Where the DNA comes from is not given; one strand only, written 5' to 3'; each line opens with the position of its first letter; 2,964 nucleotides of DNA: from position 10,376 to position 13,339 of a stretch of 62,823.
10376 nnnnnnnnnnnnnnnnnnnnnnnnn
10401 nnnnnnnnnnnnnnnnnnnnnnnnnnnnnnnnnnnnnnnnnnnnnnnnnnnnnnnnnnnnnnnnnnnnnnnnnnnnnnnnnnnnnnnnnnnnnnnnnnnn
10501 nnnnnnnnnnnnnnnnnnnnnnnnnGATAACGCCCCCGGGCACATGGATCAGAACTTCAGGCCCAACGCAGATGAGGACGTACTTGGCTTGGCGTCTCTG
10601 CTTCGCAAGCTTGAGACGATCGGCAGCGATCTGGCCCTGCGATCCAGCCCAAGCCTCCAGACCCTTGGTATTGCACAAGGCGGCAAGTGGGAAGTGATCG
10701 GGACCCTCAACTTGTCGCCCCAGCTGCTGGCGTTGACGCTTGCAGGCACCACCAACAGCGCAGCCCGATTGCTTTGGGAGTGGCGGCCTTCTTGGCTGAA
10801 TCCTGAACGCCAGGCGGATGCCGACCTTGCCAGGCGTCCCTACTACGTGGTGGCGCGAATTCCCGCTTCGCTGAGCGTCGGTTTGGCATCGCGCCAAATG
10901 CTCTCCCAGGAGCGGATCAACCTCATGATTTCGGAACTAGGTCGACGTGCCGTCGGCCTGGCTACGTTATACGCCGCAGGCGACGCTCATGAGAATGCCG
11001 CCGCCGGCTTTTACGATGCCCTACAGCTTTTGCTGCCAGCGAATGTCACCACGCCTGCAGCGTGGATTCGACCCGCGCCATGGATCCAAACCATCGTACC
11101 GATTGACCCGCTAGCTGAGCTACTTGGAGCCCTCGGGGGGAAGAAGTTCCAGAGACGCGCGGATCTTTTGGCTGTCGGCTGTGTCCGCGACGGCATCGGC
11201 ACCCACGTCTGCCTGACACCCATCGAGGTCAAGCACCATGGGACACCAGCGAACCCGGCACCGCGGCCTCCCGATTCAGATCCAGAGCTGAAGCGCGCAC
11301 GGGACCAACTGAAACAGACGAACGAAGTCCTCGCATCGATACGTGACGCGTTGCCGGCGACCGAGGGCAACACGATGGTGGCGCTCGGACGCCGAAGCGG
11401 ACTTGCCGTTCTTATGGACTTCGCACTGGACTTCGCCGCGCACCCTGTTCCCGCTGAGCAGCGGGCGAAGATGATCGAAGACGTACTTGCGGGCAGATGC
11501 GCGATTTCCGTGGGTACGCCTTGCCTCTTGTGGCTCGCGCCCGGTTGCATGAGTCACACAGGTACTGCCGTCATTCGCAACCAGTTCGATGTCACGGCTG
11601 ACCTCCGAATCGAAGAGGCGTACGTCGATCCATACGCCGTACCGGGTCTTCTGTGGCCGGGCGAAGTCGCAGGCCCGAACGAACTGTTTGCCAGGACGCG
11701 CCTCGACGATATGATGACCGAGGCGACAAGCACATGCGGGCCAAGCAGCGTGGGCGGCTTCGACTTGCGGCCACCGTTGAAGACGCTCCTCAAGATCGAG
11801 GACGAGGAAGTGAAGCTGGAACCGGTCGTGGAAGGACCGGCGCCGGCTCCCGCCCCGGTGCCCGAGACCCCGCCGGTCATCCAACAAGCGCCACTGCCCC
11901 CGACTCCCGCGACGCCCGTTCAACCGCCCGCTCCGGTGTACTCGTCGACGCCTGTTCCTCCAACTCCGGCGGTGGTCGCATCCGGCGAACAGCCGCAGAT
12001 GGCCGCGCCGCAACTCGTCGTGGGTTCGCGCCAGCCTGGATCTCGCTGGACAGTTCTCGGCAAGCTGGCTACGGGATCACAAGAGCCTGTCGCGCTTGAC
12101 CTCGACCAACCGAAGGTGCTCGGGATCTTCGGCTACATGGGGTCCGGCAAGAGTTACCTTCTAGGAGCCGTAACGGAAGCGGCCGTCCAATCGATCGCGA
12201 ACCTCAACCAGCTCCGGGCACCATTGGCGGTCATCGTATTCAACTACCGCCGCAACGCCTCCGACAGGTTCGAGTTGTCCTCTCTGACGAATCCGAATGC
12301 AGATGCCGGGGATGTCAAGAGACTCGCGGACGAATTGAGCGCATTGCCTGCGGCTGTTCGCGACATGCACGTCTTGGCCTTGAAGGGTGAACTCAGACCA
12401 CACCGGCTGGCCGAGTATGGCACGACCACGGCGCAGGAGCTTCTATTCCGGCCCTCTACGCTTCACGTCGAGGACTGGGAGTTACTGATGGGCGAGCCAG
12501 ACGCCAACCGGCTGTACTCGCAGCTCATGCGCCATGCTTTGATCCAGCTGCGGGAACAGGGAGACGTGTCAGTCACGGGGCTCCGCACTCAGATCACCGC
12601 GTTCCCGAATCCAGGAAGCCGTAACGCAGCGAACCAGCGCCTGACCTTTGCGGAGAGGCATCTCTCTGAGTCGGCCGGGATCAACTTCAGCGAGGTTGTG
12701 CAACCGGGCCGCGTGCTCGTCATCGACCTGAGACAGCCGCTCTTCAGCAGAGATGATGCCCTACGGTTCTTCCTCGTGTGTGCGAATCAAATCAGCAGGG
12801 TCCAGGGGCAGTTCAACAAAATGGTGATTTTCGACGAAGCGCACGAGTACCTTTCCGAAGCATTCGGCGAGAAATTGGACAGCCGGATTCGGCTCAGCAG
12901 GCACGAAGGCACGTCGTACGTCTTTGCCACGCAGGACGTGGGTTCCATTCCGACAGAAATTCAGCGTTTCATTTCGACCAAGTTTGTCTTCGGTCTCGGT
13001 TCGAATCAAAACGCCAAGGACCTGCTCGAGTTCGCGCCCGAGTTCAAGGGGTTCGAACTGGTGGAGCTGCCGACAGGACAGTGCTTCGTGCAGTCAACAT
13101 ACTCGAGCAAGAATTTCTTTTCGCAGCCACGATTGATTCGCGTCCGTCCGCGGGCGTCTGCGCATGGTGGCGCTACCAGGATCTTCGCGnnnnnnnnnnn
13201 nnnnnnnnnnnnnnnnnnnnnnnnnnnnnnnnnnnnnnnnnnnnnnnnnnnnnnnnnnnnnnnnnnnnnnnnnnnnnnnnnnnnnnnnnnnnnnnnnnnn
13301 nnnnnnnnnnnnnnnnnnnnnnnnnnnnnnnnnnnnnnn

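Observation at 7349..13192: Domain architecture of the 1,947-aa giant: PD-(D/E)xK-like core, proline-rich tether and a HerA/FtsK-like motor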

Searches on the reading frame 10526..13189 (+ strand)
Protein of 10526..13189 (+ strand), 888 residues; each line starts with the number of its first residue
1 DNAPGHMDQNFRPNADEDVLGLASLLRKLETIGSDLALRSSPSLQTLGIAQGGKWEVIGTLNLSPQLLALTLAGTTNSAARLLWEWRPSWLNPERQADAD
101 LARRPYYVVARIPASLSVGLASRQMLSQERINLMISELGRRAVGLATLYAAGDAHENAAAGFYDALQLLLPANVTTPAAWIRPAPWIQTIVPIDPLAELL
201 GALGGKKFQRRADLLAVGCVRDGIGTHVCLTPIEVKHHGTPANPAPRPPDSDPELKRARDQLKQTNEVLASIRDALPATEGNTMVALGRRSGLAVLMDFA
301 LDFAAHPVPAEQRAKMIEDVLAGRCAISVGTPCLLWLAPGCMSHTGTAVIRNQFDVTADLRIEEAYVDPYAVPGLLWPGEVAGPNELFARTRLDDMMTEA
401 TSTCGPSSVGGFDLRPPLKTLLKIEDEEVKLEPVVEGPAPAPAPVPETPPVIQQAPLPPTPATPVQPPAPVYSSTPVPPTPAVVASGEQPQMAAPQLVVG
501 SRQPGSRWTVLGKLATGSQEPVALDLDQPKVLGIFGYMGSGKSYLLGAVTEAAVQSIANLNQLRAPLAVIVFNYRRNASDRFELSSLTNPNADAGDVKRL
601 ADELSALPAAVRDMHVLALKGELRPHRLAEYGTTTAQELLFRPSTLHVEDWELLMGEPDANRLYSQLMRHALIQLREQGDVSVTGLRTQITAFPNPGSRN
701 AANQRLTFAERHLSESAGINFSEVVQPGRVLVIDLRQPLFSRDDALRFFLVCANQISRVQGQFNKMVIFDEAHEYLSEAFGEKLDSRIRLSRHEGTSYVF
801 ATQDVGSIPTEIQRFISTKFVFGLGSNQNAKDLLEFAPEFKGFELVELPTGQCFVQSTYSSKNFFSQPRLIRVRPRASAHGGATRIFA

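Call 54: predict_structure(alignment_id=A4)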
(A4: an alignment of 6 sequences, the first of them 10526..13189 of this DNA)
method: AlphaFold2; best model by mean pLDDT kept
length: 888 residues; sequences in the alignment: 6
mean_pLDDT: 51.9   pTM: 0.39
mean pLDDT of the five models: 51.9, 50.7, 48.8, 47.6, 39.9
residues with pLDDT >= 90: 12; 70-90: 234; 50-70: 188; < 50: 454
segments of 3 or more residues with pLDDT < 50: 1-127, 130-159, 172-177, 343-349, 351-353, 355-357, 373-382, 423-566, 576-586, 588-610, 658-660, 771-826, 857-865, 872-888
pLDDT, mean of each block of 10 residues (from residue 1): 24 30 36 29 25 27 31 31 31 28 32 40 42 44 37 40 62 46 64 67 77 84 85 77 62 81 90 75 71 74 62 77 85 78 46 52 73 42 57 78 73 63 44 33 32 31 29 27 28 29 33 33 30 23 27 29 46 50 46 40 39 73 72 72 75 62 71 80 81 78 80 79 75 67 67 69 55 38 28 33 36 26 41 57 61 49 48 37 26
secondary structure, 60 per line:
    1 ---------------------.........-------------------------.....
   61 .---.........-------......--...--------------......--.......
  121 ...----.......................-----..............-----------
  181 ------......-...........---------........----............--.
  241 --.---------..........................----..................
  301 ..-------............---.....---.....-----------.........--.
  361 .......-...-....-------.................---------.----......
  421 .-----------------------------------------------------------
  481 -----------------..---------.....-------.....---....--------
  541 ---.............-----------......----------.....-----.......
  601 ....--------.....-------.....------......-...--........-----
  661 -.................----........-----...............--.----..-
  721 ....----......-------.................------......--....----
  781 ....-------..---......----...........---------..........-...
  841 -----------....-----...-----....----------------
elements in order (helices of 4 or more, strands of 3 or more residues): H22-30 E56-61 H65-73 E81-86 E106-111 H114-123 H128-150 H156-169 E187-192 H194-204 E214-221 E226-237 H253-278 H283-302 H310-321 E325-329 E333-337 E349-357 E360-367 H373-376 H384-400 H415-421 E509-513 E521-525 H529-532 H544-556 E568-573 H584-588 H594-604 E613-617 H625-629 E636-641 H648-655 H662-678 H683-690 H696-710 H721-724 E729-734 H742-758 E765-770 H773-776 H781-784 E797-802 H807-817 H827-836 E852-855 E869-872

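Call 63: fold_search(model_id=the predicted structure, library=pdb)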
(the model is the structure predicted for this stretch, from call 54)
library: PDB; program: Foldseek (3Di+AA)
matches with E <= 10: 170; with E <= 0.001: 2
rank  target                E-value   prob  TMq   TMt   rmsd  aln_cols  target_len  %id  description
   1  7es4                  7.1e-05  1.00  0.18  0.37   8.6       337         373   13  the crystral structure of DndH-C-domain (released 2022-05-11)
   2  8wfd_F                6.9e-04  1.00  0.17  0.24  16.7       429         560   15  The cryo-EM structure of TdpAB in complex with AMPPNP and DNA (released 2025-01-22)
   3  4d2i_B                1.4e-03  1.00  0.17  0.30   7.0       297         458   13  Crystal structure of the HerA hexameric DNA translocase from Sulfolobus solfataricus bound to AMP-PNP (released 2014-12-03)
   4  4d2i_A                3.4e-03  1.00  0.17  0.29   7.4       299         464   13  Crystal structure of the HerA hexameric DNA translocase from Sulfolobus solfataricus bound to AMP-PNP (released 2014-12-03)
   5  8wfd_D                7.4e-03  0.96  0.18  0.25  16.3       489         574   15  The cryo-EM structure of TdpAB in complex with AMPPNP and DNA (released 2025-01-22)
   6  8wfd_E                8.6e-03  0.98  0.18  0.25   9.4       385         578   13  The cryo-EM structure of TdpAB in complex with AMPPNP and DNA (released 2025-01-22)
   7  8wet_A                9.9e-03  0.95  0.18  0.25  16.6       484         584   15  The cryo-EM structure of TdpAB complex (released 2025-01-22)
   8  4ag6_B                2.1e-02  0.96  0.16  0.32  15.1       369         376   10  Structure of VirB4 of Thermoanaerobacter pseudethanolicus (released 2012-07-04)
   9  8wfd_C                2.1e-02  0.96  0.18  0.25   8.3       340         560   13  The cryo-EM structure of TdpAB in complex with AMPPNP and DNA (released 2025-01-22)
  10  1gl6_A                4.0e-02  0.93  0.14  0.25   9.8       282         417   13  Plasmid coupling protein TrwB in complex with the non-hydrolysable GTP analogue GDPNP (released 2002-05-16)
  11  1gl6_E                4.2e-02  0.92  0.11  0.21  10.1       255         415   12  Plasmid coupling protein TrwB in complex with the non-hydrolysable GTP analogue GDPNP (released 2002-05-16)
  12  7f6d_A                4.6e-02  0.93  0.20  0.31  15.0       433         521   12  Reconstruction of the HerA-NurA complex from Deinococcus radiodurans (released 2022-06-29)
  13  1gl7_F                4.6e-02  0.90  0.15  0.27   9.1       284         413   13  Plasmid coupling protein TrwB in complex with the non-hydrolisable ATP-analogue ADPNP. (released 2002-05-16)
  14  1gl7_D                6.8e-02  0.80  0.11  0.19  10.1       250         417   14  Plasmid coupling protein TrwB in complex with the non-hydrolisable ATP-analogue ADPNP. (released 2002-05-16)
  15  1e9r_G                7.2e-02  0.80  0.13  0.23   8.4       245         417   10  Bacterial conjugative coupling protein TrwBdeltaN70. Trigonal form in complex with sulphate. (released 2001-02-06)
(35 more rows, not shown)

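Call 108: fold_search(model_id=the predicted structure, library=viral)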
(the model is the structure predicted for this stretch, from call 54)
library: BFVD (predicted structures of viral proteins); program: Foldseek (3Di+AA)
matches with E <= 10: 106; with E <= 0.001: 0
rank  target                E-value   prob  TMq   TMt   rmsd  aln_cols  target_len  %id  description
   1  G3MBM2                1.2e-02  0.97  0.18  0.19  14.2       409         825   12  Gp156 [Bacillus phage G]
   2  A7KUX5                7.7e-02  0.38  0.16  0.18  26.2       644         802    9  (no name in the UniProt tables at hand)
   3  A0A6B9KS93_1          1.1e-01  0.23  0.10  0.10  16.6       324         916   11  (no name in the UniProt tables at hand)
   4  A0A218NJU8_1          1.5e-01  0.08  0.08  0.08  26.0       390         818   12  Putative non-structural protein [Picornavirales N_OV_001]
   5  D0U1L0                2.5e-01  0.15  0.09  0.22  22.4       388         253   12  Nuclear protein UL24 [Wood mouse herpesvirus]
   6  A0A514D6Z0            4.5e-01  0.03  0.06  0.06  27.5       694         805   11  (no name in the UniProt tables at hand)
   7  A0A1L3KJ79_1          5.5e-01  0.07  0.09  0.07  20.5       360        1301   12  (no name in the UniProt tables at hand)
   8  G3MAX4                6.1e-01  0.11  0.08  0.12  16.2       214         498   10  Gp594 [Bacillus phage G]
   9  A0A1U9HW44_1          6.8e-01  0.06  0.08  0.07  20.7       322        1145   10  (no name in the UniProt tables at hand)
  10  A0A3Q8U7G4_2          7.1e-01  0.08  0.10  0.09  30.7       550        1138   13  RNA-directed RNA polymerase L [Dianlovirus menglaense]
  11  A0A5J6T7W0            7.5e-01  0.03  0.05  0.07  19.5       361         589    7  (no name in the UniProt tables at hand)
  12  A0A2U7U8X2            8.6e-01  0.18  0.11  0.17  27.5       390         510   12  Uncharacterized protein [Pandoravirus quercus]
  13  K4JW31                9.5e-01  0.04  0.04  0.09  37.2       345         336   12  Uncharacterized protein [Caulobacter phage CcrColossus]
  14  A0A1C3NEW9            1.3e+00  0.06  0.05  0.16  20.5       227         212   14  (no name in the UniProt tables at hand)
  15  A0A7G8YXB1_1          1.3e+00  0.03  0.07  0.06  31.3       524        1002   10  Nonstructural polyprotein [Clinch picorna-like virus 1]
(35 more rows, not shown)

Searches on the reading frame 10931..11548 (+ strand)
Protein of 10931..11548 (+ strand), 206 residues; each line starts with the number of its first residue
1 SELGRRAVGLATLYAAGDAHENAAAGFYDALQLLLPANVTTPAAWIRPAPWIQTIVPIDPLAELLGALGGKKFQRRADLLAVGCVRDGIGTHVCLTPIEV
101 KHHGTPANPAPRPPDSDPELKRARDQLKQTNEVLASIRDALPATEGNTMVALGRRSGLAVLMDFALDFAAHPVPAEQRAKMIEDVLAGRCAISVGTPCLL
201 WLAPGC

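Call 104: search_solved_structures(query=A9, max_evalue=10, show_alignments=2)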
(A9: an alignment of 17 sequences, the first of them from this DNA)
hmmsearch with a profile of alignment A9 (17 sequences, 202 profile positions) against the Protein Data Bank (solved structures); distinct sequences matched with E-value up to 10: 0.
